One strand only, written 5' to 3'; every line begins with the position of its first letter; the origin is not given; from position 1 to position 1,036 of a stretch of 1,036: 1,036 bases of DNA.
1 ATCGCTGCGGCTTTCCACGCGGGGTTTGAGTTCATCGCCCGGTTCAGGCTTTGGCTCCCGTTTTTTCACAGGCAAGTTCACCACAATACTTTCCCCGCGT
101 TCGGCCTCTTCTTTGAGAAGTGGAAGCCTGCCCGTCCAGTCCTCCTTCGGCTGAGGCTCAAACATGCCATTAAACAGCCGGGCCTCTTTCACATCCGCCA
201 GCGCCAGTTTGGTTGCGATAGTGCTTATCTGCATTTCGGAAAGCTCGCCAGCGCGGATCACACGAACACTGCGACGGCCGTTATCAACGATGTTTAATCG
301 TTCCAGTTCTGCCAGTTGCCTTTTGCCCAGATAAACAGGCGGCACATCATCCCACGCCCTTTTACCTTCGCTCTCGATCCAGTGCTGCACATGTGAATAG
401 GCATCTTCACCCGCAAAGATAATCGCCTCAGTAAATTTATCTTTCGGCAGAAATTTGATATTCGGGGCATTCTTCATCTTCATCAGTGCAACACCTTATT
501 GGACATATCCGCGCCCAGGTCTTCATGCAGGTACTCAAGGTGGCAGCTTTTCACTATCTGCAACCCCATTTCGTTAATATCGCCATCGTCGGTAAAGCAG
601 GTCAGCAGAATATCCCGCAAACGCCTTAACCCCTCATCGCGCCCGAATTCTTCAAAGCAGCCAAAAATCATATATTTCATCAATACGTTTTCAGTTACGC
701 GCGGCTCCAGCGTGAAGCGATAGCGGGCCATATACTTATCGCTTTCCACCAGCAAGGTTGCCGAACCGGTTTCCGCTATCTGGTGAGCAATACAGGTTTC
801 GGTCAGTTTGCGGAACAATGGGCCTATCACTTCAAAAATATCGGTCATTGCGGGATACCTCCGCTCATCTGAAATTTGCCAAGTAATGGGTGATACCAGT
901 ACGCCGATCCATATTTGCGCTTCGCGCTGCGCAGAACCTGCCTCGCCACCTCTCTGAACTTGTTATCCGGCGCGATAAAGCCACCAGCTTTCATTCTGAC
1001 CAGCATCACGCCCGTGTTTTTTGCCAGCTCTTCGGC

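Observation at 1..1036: Three-gene minus-strand module with both junctions translationally coupled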

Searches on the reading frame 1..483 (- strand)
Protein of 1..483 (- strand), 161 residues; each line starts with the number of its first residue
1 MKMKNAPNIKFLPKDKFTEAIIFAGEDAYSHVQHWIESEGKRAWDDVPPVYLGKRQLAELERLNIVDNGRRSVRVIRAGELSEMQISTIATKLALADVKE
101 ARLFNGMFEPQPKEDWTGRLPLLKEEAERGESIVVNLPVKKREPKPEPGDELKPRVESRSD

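Call 56: find_homologous_proteins(query=window:1-483:-)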
Query window:1-483:- (161 aa): 35 proteins with E <= 0.001 among 73 candidates.
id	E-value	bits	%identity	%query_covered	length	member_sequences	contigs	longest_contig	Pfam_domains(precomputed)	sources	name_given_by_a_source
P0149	2.7e-99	348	99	100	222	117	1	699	-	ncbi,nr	ncbi:TPA: DNA primase, partial [Enterobacter roggenkampii]|nr:DNA primase [Enterobacter roggenkampii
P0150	1.7e-86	306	99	89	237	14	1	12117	-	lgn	-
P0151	1.0e-54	203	70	82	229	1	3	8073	-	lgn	-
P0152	8.5e-52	193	62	99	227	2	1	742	-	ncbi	ncbi:DNA primase, partial [Klebsiella quasipneumoniae subsp. similipneumoniae]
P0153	2.7e-51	192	70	81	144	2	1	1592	-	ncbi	ncbi:DNA primase, partial [Klebsiella michiganensis]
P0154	2.9e-51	192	99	58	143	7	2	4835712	-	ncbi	-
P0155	8.7e-50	187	92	61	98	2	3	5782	-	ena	-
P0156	5.2e-45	171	56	99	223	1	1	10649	-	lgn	-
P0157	2.2e-43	166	91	54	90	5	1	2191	-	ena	-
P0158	9.2e-43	164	60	82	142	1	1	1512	-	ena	-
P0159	1.2e-42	164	69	70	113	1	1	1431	-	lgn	-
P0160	2.2e-42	163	59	88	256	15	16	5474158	PF08706.17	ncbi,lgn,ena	-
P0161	3.2e-42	162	56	98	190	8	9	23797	-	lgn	-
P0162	5.4e-42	161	55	88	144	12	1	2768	-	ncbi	ncbi:TPA: DUF927 domain-containing protein, partial [Escherichia coli]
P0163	7.1e-42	161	58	82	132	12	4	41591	-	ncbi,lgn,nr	ncbi:hypothetical protein ACKW8B_004289 [Escherichia coli]|nr:hypothetical protein [Escherichia coli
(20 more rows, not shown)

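Call 57: search_protein_families(library=pfam, proteins=[window:1-483:-], max_evalue=10)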
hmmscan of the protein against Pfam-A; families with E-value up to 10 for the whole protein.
window:1-483:- (161 aa): 0 families

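Call 58: search_solved_structures(query=window:1-483:-, max_evalue=10)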
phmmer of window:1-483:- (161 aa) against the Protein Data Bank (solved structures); distinct sequences matched with E-value up to 10: 5.
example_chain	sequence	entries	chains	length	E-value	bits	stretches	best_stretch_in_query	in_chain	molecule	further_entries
6az3_S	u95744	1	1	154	0.42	13.9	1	84-143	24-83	60S ribosomal protein L21, putative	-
3jcs_S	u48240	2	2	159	0.44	13.8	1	84-143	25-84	ribosomal protein L21e | eL21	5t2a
8a3w_S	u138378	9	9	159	0.55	13.5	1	85-143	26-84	Putative 60S ribosomal protein L21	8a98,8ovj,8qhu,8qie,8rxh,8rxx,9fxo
1kjv_A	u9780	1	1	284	1.5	12.1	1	28-58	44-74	Mature alpha chain of major histocompatibility complex class I antigen (HEAVY CHAIN)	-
4rkf_A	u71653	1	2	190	1.9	11.7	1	24-71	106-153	Ras-related protein Rab-3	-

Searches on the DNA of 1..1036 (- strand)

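Call 5: search_dna_similar(query=window:1-1036:-, collection=ecoli_genomes, mode=near)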
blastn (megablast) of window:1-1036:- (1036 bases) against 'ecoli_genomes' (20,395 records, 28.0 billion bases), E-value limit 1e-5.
Records with a match: 8; places in all: 8; records where one place covers at least 80% of the query: 8.
Genomes with a match: 8 of 5426; with a place that covers at least 80% of the query: 8. Places per genome that has any: lowest 1, median 1, highest 1. On chromosomes: 8 places; on plasmids: 0.
Best place of each record, by identity: >=99% 2; 90-95% 5; 80-90% 1.
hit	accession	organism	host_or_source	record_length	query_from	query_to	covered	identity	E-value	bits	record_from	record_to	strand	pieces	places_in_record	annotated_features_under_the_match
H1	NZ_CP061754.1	Escherichia coli O18ac:H14 strain 873.10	Bos taurus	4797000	1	1036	100%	100.0%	0e+0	1914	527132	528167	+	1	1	DUF927 domain-containing protein | hypothetical protein (x2)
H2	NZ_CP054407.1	Escherichia coli strain KCJ3K291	Homo sapiens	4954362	1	1036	100%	100.0%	0e+0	1914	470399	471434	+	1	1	DUF927 domain-containing protein | hypothetical protein (x2)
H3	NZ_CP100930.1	Escherichia coli strain ET670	Hoplobatrachus rugulosus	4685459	1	1036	100%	95.0%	0e+0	1626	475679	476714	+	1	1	DUF927 domain-containing protein | hypothetical protein (x2)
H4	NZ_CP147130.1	Escherichia coli strain KFu015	river water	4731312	1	1036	100%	94.7%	0e+0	1609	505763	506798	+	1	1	DUF927 domain-containing protein | hypothetical protein (x2)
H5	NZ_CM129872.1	Escherichia coli strain PCP06171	seawater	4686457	1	1036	100%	94.7%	0e+0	1609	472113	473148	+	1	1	DUF927 domain-containing protein | hypothetical protein (x2)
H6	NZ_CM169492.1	Escherichia coli strain EC09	Homo sapiens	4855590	1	1036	100%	92.7%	0e+0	1493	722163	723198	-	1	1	DUF927 domain-containing protein | hypothetical protein (x2)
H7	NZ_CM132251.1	Escherichia coli strain 21AR0133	Homo sapiens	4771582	1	1036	100%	90.9%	0e+0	1393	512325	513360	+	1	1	DUF927 domain-containing protein | hypothetical protein (x2)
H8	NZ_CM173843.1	Escherichia coli strain 1368KP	Homo sapiens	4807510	1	1036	100%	88.3%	0e+0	1243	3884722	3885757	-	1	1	DUF927 domain-containing protein | hypothetical protein (x2)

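Call 6: get_annotated_region(hit=H1, flank=15000)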
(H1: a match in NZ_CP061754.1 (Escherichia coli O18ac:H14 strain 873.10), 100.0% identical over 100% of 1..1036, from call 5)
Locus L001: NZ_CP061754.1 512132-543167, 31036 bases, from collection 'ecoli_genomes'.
description: Escherichia coli O18ac:H14 strain 873.10 chromosome, complete genome
organism: Escherichia coli O18ac:H14 strain 873.10 (NCBI taxid 2773705)
replicon: chromosome; assembly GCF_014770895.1
host: Bos taurus; source: beef trimmings; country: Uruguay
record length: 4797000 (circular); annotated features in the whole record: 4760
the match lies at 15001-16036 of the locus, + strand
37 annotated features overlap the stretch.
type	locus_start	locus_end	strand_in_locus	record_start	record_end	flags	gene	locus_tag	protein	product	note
CDS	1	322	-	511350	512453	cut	yhdY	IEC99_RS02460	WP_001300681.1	amino acid ABC transporter permease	-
CDS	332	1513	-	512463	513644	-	yhdX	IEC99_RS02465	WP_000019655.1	amino acid ABC transporter permease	-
CDS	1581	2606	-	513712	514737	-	-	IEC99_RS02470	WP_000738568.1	amino acid ABC transporter substrate-binding protein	-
CDS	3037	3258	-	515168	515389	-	-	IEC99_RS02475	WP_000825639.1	membrane protein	-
CDS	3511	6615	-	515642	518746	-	acrF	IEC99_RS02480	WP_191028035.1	multidrug efflux RND transporter permease subunit AcrF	-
CDS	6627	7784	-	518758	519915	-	acrE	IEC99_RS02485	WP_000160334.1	multidrug efflux RND transporter periplasmic adaptor subunit AcrE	-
CDS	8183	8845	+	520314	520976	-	acrS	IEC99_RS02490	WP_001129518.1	multidrug efflux transporter transcriptional repressor AcrS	-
CDS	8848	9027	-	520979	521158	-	yhdU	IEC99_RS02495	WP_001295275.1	DUF2556 family protein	-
CDS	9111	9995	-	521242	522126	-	yhdJ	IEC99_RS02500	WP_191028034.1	adenine-specific DNA-methyltransferase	-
CDS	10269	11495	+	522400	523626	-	-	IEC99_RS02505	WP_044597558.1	tyrosine-type recombinase/integrase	-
CDS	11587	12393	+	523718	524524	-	-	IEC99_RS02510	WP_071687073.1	DUF6387 family protein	-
CDS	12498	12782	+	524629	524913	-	-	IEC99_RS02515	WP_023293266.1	helix-turn-helix transcriptional regulator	-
CDS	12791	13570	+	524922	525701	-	-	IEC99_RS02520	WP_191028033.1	phage antirepressor KilAC domain-containing protein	-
CDS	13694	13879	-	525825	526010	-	-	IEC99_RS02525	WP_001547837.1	YlcI/YnfO family protein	-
CDS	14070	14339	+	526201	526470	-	-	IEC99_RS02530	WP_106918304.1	host cell division inhibitor Icd-like protein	-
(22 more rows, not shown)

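Call 13: get_annotated_region(hit=H8, flank=12000)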
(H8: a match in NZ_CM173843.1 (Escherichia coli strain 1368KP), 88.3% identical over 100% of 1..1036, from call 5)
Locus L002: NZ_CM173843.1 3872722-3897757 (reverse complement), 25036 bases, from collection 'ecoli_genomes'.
description: Escherichia coli strain 1368KP chromosome, whole genome shotgun sequence
organism: Escherichia coli strain 1368KP (NCBI taxid 562)
replicon: chromosome; assembly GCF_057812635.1
host: Homo sapiens; source: -; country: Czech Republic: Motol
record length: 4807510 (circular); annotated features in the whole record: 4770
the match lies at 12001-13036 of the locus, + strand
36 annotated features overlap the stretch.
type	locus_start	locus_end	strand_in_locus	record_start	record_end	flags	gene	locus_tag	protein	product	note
CDS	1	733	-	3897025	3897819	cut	speD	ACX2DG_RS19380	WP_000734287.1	adenosylmethionine decarboxylase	-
CDS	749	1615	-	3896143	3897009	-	speE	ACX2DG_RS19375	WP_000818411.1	polyamine aminopropyltransferase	-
CDS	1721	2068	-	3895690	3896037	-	yacC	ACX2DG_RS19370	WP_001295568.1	YacC family pilotin-like protein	-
CDS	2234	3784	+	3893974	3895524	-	cueO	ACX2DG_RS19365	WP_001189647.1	multicopper oxidase CueO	-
CDS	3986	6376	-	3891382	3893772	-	gcd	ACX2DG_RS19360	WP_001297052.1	quinoprotein glucose dehydrogenase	-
CDS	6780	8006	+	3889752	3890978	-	-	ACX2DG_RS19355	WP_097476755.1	tyrosine-type recombinase/integrase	-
CDS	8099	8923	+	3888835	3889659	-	-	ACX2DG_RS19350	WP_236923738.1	hypothetical protein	-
CDS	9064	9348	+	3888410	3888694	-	-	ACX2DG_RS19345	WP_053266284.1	helix-turn-helix transcriptional regulator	-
CDS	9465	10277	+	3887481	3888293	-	-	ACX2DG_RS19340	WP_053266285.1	antA/AntB antirepressor family protein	-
CDS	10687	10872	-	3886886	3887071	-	-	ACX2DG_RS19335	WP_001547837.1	YlcI/YnfO family protein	-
CDS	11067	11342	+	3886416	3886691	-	-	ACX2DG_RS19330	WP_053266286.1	host cell division inhibitor Icd-like protein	-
CDS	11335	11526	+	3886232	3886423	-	-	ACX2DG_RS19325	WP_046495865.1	hypothetical protein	-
CDS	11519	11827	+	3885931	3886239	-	-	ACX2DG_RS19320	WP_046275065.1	hypothetical protein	-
CDS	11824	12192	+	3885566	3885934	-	-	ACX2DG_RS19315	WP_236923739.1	hypothetical protein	-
CDS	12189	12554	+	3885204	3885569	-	-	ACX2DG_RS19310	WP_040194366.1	hypothetical protein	-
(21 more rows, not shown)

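Call 14: get_annotated_region(hit=H6, flank=12000)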
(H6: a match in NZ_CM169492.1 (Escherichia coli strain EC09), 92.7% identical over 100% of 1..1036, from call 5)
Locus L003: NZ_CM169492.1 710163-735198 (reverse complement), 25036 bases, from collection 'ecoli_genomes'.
description: Escherichia coli strain EC09 isolate PF_EC09 chromosome, whole genome shotgun sequence
organism: Escherichia coli strain EC09 (NCBI taxid 562)
replicon: chromosome; assembly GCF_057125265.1
host: Homo sapiens; source: Human gut; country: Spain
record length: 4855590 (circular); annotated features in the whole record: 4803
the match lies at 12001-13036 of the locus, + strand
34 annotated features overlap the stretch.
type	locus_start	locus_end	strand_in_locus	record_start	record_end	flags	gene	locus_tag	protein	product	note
CDS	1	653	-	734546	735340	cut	speD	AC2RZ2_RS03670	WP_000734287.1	adenosylmethionine decarboxylase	-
CDS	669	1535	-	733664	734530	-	speE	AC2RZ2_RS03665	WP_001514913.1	polyamine aminopropyltransferase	-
CDS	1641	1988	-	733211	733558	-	yacC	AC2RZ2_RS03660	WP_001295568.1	YacC family pilotin-like protein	-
CDS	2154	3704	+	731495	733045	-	cueO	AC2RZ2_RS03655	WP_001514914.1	multicopper oxidase CueO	-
CDS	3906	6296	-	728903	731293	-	gcd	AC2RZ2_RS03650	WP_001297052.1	quinoprotein glucose dehydrogenase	-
CDS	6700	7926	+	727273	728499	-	-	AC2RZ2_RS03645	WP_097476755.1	tyrosine-type recombinase/integrase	-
CDS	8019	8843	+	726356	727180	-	-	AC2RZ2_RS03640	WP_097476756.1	hypothetical protein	-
CDS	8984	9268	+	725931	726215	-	-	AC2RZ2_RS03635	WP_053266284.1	helix-turn-helix transcriptional regulator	-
CDS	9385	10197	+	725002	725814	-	-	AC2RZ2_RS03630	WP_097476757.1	antA/AntB antirepressor family protein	-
CDS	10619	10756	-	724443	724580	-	-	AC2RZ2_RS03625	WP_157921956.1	hypothetical protein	-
CDS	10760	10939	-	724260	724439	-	-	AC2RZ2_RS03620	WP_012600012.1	YlcI/YnfO family protein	-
CDS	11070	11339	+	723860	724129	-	-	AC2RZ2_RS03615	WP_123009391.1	host cell division inhibitor Icd-like protein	-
CDS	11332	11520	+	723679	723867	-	-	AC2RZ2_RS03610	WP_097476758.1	hypothetical protein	-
CDS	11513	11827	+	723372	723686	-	-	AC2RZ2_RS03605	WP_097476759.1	hypothetical protein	-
CDS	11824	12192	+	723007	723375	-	-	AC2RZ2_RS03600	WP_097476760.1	hypothetical protein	-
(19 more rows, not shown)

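Call 50: search_dna_similar(query=L001:14824-15192:+, collection=ecoli_genomes, mode=distant, max_rows=40, rows=spread)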
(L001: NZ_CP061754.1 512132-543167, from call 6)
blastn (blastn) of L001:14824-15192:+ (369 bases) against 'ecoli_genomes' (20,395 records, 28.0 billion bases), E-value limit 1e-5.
Records with a match: 15; places in all: 15; records where one place covers at least 80% of the query: 15.
Genomes with a match: 15 of 5426; with a place that covers at least 80% of the query: 15. Places per genome that has any: lowest 1, median 1, highest 1. On chromosomes: 15 places; on plasmids: 0.
Best place of each record, by identity: >=99% 4; 95-99% 1; 60-80% 10.
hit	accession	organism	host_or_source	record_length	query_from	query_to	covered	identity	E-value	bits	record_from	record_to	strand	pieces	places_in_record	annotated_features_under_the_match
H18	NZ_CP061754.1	Escherichia coli O18ac:H14 strain 873.10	Bos taurus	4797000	1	369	100%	100.0%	0e+0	666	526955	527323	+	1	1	hypothetical protein (x3)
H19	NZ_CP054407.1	Escherichia coli strain KCJ3K291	Homo sapiens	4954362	1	369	100%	100.0%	0e+0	666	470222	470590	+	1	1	hypothetical protein (x3)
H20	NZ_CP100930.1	Escherichia coli strain ET670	Hoplobatrachus rugulosus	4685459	1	369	100%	100.0%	0e+0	666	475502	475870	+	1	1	hypothetical protein (x3)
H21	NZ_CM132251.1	Escherichia coli strain 21AR0133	Homo sapiens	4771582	1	369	100%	100.0%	0e+0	666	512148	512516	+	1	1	hypothetical protein (x3)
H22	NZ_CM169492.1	Escherichia coli strain EC09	Homo sapiens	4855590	1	369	100%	98.4%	3e-180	639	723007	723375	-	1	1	hypothetical protein (x3)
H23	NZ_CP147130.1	Escherichia coli strain KFu015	river water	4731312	1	369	100%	76.7%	1e-71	279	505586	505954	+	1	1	hypothetical protein (x3)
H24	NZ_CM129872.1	Escherichia coli strain PCP06171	seawater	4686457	1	369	100%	76.7%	1e-71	279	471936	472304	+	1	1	hypothetical protein (x3)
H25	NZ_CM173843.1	Escherichia coli strain 1368KP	Homo sapiens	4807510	1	369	100%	74.8%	6e-62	247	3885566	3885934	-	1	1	hypothetical protein (x3)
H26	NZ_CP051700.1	Escherichia coli strain SCU-125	Homo sapiens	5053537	1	369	100%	74.5%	7e-61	242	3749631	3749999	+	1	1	hypothetical protein (x2) | helicase RepA family protein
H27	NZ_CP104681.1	Escherichia coli strain 2022CK-00450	Homo sapiens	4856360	1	369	100%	74.0%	4e-58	233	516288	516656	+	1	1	hypothetical protein (x2) | helicase RepA family protein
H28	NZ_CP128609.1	Escherichia coli strain HZ13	Homo sapiens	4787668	1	369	100%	73.7%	2e-56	229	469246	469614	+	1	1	hypothetical protein (x2) | helicase RepA family protein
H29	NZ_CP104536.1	Escherichia coli strain E3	Poultry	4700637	1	369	100%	73.7%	2e-56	229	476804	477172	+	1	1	hypothetical protein (x2)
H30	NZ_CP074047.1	Escherichia coli strain PD7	Pig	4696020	1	369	100%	73.7%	2e-56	229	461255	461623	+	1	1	hypothetical protein (x2) | helicase RepA family protein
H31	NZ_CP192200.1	Escherichia coli strain DSM 103263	chicken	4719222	1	369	100%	73.7%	2e-56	229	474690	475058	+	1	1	hypothetical protein (x2)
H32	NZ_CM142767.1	Escherichia coli strain GPEC484-624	chicken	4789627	1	369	100%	73.7%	2e-56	229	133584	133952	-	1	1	hypothetical protein (x2)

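Call 65: search_rna_families(source=L001, start=9900, end=26300, threshold=gathering)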
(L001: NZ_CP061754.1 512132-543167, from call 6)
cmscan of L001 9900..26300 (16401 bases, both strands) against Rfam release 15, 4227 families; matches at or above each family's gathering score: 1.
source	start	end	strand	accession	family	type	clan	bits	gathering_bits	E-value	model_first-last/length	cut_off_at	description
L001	11504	11570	+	RF02996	int-alpA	Gene; sRNA;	-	57.6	35.8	6.5e-10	1-71/71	no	int-alpA RNA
